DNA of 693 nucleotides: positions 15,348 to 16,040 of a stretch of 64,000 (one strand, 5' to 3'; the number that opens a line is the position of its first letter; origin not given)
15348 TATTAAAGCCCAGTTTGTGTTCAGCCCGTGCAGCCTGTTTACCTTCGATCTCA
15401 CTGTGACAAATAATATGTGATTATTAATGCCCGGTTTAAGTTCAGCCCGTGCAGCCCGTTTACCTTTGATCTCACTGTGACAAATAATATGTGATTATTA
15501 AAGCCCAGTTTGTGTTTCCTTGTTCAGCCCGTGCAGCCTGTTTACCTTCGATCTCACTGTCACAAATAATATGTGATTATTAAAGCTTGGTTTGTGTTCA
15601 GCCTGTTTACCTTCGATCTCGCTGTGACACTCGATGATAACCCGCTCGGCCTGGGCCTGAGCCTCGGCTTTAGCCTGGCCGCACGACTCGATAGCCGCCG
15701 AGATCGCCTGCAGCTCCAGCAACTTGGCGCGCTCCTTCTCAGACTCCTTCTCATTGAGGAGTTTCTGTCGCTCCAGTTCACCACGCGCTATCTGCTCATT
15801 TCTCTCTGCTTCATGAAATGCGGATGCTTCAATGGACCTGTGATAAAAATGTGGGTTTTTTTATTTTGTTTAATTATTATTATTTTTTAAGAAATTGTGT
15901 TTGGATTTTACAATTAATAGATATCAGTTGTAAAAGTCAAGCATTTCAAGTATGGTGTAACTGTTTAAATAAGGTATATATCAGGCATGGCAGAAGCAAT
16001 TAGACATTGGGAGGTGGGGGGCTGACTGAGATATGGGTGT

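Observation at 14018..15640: Intronic minisatellite whose unit is a copy of the MVP exon 21 terminus plus its 5' splice site, giving about 21 tandem cryptic donors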

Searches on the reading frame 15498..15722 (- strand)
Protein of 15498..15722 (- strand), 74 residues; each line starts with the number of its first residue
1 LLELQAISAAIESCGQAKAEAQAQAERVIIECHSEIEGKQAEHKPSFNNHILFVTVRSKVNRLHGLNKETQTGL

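Call 49: find_encoding_contigs(protein=window:15498-15722:-, flank=5000, max_places=6)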
Protein window:15498-15722:- (74 aa): no gene with exactly this product is on record in the collection.

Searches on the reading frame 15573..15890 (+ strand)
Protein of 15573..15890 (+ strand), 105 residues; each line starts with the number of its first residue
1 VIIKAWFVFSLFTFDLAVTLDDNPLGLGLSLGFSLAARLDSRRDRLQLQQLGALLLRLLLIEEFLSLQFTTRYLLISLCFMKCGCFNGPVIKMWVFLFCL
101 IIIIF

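Call 48: find_encoding_contigs(protein=window:15573-15890:+, flank=5000, max_places=6)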
Protein window:15573-15890:+ (105 aa): no gene with exactly this product is on record in the collection.
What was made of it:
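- Tried and rejected: Exact look-ups of two ORFs from the window found nothing (calls 48, 49).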

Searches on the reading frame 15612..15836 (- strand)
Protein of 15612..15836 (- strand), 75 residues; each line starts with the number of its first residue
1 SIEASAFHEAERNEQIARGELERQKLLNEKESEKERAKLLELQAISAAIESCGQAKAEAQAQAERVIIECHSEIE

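Call 6: find_homologous_proteins(query=window:15612-15836:-, max_evalue=0.001)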
Query seq(75 aa) (75 aa): 25 proteins with E <= 0.001 among 30 candidates.
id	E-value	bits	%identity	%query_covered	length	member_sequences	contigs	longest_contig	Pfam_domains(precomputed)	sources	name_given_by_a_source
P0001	4.4e-26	107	80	100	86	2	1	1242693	-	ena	-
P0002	5.6e-26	107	81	100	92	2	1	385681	-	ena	-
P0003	7.5e-26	106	79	100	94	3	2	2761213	-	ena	-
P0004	2.4e-25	105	79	100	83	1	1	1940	-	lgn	-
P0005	2.5e-25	105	79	100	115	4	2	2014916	-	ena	-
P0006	9.4e-25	103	76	100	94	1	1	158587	-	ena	-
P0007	2.6e-24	102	77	99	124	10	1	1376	-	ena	-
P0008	5.4e-21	91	80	85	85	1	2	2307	-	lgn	-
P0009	9.5e-21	90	77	100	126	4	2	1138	-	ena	-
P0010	1.3e-20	90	72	100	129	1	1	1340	-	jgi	jgi:major vault protein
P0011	1.8e-20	90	72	100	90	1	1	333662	-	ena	-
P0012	4.5e-20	88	80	85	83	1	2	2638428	-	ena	-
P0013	4.9e-19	85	80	85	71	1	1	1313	-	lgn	-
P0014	1.9e-18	83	71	100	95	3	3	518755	-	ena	-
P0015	6.3e-17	78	69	99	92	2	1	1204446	-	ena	-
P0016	2.6e-16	76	87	60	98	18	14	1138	-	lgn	-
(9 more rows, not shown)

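Call 9: find_encoding_contigs(protein=P0002, flank=10000, max_places=3)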
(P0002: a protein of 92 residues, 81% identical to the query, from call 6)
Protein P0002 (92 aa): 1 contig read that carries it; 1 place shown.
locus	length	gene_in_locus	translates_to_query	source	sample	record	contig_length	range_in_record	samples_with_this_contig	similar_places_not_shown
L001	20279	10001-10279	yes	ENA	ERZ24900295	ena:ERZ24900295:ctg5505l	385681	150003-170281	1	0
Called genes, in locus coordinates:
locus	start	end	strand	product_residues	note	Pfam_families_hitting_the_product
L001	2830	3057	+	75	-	-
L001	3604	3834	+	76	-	-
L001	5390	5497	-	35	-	-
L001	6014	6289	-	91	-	-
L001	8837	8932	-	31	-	-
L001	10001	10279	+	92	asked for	-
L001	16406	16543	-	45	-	-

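Call 10: find_encoding_contigs(protein=P0016, flank=10000, max_places=6)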
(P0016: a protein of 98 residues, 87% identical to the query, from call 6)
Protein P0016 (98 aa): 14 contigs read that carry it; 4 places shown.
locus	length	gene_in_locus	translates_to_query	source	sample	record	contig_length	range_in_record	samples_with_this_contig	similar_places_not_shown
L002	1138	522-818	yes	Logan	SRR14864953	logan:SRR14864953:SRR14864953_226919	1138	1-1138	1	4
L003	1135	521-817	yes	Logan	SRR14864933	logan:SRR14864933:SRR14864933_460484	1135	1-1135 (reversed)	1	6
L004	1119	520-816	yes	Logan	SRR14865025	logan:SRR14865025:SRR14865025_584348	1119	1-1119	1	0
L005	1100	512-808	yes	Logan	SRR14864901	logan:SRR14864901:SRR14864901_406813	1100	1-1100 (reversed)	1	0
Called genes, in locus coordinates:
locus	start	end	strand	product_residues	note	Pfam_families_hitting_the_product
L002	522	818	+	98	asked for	-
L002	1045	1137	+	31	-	?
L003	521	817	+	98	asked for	-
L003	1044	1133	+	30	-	?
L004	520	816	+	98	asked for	-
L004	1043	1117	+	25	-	?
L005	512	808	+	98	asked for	-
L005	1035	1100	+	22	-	?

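Call 20: find_encoding_contigs(protein=P0001, flank=6000, max_places=2)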
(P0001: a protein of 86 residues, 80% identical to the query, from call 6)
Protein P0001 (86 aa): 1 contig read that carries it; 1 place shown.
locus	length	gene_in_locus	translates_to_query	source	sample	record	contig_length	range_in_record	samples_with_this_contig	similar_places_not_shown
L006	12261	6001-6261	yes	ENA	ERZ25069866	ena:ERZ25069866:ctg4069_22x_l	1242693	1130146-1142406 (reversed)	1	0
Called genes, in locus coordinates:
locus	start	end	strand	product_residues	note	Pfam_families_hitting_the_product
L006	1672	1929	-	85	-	-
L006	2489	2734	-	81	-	-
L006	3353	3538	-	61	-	-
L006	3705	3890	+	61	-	-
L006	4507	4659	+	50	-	-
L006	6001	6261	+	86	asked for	-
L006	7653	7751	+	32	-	-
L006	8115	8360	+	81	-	-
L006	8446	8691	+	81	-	-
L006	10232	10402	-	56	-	-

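Call 21: find_encoding_contigs(protein=P0003, flank=6000, max_places=2)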
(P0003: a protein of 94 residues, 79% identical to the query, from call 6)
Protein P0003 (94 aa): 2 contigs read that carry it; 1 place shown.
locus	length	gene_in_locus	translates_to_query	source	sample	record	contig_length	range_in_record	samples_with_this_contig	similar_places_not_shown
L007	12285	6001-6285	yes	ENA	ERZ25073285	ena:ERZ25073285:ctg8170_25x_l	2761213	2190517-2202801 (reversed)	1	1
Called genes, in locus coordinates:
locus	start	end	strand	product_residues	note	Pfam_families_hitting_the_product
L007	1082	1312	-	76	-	-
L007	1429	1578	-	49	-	-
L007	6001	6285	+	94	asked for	-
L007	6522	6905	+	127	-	-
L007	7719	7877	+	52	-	-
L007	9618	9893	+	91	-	-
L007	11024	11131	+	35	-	-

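Call 22: find_encoding_contigs(protein=P0012, flank=6000, max_places=2)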
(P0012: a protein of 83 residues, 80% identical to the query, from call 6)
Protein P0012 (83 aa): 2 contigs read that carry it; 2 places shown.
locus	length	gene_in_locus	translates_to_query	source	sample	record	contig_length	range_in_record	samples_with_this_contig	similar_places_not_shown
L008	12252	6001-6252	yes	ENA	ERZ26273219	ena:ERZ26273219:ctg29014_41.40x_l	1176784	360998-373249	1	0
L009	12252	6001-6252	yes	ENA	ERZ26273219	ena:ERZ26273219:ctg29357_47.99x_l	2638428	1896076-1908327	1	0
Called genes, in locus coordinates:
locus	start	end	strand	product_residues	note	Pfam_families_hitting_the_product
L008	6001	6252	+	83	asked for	-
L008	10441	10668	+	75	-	-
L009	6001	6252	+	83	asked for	-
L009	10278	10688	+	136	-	-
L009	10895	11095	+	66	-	-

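Call 23: find_encoding_contigs(protein=P0010, flank=6000, max_places=2)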
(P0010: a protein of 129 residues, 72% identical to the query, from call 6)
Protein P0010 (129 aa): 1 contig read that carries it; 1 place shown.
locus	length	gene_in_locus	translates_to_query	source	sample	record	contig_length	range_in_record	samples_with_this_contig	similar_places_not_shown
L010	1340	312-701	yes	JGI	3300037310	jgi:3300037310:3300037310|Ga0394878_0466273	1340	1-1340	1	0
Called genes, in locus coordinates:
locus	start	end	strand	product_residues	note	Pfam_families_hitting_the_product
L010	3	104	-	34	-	?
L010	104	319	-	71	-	-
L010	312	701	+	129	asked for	-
